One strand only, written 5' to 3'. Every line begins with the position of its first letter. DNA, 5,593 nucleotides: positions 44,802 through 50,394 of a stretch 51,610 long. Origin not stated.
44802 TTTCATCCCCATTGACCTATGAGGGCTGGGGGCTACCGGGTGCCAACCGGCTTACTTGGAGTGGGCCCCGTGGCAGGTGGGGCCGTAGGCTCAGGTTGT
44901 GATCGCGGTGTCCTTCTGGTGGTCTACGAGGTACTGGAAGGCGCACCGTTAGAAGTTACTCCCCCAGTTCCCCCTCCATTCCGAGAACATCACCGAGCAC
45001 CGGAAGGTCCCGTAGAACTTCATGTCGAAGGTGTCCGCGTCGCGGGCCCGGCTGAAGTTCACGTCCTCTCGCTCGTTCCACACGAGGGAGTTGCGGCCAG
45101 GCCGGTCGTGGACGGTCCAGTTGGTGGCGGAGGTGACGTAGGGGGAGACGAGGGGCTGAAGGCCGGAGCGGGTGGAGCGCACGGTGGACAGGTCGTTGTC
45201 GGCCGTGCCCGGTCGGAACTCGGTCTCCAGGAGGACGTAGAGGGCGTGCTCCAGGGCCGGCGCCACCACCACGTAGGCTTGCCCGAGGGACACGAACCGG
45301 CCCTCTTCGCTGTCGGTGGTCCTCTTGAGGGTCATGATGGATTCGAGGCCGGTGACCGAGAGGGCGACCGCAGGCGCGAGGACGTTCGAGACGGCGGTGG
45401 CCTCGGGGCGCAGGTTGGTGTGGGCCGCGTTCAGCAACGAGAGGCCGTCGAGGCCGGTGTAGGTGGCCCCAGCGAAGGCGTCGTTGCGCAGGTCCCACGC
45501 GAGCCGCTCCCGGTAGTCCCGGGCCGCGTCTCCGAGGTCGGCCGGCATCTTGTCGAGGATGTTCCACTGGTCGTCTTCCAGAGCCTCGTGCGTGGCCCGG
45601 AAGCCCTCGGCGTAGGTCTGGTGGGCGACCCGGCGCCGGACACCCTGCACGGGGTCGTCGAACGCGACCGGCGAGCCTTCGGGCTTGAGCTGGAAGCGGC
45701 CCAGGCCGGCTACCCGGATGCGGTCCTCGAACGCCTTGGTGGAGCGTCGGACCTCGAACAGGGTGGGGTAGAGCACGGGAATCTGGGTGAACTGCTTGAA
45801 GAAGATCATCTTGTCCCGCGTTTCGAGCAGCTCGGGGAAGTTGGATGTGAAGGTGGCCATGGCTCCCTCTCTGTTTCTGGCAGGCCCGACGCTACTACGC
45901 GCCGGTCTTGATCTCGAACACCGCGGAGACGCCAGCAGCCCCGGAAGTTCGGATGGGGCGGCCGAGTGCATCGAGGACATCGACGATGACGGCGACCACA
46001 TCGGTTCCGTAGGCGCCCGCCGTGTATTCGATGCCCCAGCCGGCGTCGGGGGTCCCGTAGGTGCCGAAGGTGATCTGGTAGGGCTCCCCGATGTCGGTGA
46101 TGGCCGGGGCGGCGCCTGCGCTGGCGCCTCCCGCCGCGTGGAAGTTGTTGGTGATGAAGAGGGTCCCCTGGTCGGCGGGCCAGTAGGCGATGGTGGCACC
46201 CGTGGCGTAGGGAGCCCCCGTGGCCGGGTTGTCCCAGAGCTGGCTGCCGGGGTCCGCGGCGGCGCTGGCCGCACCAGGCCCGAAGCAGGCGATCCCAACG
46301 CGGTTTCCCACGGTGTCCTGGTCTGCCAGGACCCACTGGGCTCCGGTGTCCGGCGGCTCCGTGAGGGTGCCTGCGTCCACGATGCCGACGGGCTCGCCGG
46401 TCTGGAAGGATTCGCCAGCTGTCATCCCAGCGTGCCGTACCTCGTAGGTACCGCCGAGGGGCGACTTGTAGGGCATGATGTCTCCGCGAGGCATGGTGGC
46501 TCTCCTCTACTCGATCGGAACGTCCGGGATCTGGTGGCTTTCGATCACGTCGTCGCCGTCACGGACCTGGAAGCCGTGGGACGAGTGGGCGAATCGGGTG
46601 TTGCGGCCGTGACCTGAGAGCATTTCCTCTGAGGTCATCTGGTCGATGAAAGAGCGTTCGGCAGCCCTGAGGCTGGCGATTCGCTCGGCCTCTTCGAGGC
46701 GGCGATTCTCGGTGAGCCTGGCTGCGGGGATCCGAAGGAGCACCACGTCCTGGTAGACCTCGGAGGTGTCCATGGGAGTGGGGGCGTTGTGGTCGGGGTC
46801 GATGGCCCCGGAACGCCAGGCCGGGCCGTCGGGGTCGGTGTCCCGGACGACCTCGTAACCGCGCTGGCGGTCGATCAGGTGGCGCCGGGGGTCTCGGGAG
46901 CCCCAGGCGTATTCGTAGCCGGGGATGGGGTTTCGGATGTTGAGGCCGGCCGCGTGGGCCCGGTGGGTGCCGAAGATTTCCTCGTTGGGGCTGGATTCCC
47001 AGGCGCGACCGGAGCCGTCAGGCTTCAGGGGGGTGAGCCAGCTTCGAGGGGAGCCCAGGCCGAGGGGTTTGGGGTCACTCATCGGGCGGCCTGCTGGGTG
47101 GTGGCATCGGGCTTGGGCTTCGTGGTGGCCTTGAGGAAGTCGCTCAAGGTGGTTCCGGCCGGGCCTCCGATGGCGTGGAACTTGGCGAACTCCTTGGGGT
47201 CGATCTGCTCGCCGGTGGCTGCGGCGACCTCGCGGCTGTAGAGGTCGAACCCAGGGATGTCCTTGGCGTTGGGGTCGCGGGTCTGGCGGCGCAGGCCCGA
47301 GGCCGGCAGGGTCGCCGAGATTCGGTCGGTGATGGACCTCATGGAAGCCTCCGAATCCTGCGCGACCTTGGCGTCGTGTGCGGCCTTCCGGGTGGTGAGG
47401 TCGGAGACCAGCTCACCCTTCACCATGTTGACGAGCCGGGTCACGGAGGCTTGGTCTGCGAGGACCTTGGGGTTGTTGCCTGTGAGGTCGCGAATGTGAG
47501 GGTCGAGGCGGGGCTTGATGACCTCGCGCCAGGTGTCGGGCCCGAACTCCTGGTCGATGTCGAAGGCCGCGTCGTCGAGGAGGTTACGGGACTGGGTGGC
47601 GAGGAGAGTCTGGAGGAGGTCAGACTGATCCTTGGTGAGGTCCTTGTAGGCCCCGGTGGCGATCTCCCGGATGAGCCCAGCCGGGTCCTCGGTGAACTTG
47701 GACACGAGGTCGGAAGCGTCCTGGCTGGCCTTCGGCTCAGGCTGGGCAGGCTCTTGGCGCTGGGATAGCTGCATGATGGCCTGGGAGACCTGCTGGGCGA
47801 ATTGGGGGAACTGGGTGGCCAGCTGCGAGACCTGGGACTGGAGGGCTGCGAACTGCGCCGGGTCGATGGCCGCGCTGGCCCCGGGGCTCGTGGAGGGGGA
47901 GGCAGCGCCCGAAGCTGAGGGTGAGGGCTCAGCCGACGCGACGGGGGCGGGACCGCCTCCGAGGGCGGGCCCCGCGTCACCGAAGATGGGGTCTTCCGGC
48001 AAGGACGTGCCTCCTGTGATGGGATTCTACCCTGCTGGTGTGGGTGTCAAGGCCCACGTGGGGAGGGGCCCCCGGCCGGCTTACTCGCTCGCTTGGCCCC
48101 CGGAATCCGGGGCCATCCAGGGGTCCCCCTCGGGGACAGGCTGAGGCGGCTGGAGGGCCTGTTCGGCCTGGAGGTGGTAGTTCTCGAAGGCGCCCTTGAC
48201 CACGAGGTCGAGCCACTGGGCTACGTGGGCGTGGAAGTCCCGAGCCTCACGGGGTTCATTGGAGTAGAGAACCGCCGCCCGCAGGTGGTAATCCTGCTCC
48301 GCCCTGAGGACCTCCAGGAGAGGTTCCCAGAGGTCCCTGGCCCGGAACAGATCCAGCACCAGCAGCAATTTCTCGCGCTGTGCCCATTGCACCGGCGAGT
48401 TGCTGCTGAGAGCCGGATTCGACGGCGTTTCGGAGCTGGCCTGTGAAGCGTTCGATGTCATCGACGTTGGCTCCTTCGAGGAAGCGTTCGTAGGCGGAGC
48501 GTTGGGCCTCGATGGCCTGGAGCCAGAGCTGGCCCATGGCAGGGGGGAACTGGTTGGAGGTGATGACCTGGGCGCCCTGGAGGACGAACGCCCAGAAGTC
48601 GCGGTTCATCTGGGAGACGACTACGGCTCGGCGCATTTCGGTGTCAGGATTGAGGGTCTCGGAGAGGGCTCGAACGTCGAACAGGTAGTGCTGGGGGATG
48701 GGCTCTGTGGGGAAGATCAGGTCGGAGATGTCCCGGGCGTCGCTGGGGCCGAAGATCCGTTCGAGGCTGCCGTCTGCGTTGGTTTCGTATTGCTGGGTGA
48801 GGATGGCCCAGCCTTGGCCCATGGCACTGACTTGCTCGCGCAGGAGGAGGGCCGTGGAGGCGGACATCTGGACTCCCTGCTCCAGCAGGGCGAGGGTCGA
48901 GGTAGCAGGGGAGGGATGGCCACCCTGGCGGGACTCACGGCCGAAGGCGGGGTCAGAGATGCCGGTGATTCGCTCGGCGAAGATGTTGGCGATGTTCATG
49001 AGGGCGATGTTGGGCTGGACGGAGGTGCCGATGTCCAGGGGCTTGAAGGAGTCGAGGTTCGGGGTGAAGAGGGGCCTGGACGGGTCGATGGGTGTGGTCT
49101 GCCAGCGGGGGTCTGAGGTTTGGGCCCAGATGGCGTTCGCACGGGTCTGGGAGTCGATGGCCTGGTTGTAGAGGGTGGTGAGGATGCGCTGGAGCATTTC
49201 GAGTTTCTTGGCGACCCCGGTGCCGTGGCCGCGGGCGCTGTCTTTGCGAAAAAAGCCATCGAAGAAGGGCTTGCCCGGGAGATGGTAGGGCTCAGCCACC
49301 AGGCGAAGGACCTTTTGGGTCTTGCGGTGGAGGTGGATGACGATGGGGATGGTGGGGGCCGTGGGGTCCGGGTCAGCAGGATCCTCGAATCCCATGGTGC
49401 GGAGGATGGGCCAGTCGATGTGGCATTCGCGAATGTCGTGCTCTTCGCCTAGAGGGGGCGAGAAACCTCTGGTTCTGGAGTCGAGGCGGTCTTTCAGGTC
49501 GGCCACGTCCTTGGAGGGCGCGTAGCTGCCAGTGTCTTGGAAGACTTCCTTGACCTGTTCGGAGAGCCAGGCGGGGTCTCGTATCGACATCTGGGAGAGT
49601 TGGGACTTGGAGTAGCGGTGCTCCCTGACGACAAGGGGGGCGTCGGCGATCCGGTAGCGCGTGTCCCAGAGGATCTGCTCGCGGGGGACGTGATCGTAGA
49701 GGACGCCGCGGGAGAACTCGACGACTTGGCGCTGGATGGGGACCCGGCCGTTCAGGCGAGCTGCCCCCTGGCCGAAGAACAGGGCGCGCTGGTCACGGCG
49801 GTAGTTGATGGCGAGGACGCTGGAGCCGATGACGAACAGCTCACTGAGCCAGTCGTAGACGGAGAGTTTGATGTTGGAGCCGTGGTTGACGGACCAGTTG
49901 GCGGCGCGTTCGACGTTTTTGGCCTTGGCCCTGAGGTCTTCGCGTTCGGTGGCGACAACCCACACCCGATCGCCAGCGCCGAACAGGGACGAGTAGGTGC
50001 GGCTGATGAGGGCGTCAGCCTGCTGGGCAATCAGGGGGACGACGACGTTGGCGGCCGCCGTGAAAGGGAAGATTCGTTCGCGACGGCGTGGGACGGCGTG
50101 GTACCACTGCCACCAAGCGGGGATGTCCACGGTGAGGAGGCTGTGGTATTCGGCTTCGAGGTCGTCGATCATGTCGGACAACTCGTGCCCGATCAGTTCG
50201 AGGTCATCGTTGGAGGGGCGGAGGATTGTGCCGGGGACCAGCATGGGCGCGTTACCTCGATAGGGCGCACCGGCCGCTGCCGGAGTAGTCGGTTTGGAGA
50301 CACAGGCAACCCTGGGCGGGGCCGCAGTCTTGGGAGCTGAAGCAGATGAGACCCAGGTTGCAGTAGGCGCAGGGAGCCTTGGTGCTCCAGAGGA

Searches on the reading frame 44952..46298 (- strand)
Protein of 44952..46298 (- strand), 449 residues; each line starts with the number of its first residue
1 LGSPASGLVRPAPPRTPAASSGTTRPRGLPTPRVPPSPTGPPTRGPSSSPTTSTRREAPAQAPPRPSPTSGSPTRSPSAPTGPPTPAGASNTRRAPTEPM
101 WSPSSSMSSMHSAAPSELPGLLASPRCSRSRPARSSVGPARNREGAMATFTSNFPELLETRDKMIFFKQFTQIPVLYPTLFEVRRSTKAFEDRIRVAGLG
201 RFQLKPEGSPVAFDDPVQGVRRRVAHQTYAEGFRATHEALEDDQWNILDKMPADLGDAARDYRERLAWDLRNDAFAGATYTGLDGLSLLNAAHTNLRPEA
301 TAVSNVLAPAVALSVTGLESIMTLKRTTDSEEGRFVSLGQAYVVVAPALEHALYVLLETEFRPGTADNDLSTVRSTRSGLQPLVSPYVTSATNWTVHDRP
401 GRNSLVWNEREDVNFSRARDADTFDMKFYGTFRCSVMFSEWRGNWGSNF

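Call 63: search_protein_families(library=phrogs, proteins=[window:44952-46298:-], max_evalue=0.00001)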
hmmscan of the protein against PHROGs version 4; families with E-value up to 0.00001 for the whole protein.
window:44952-46298:- (449 aa): 3 families
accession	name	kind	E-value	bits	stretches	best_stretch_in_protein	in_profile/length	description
phrog_4523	-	head and packaging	9.1e-15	55.4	1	147-396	354-586/644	major head and protease protein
phrog_371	-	head and packaging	1.1e-12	48.8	1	160-446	14-230/303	major head protein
phrog_133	-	head and packaging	7.2e-10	39.1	1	150-407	379-622/668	head maturation protease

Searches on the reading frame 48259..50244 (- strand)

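Call 63: search_protein_families(library=phrogs, proteins=[window:48259-50244:-], max_evalue=0.00001)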
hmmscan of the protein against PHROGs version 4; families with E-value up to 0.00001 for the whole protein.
window:48259-50244:- (662 aa): 1 family
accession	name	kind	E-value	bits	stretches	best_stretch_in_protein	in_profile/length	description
phrog_332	-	connector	9.3e-08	31.9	1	66-367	59-302/560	head-tail adaptor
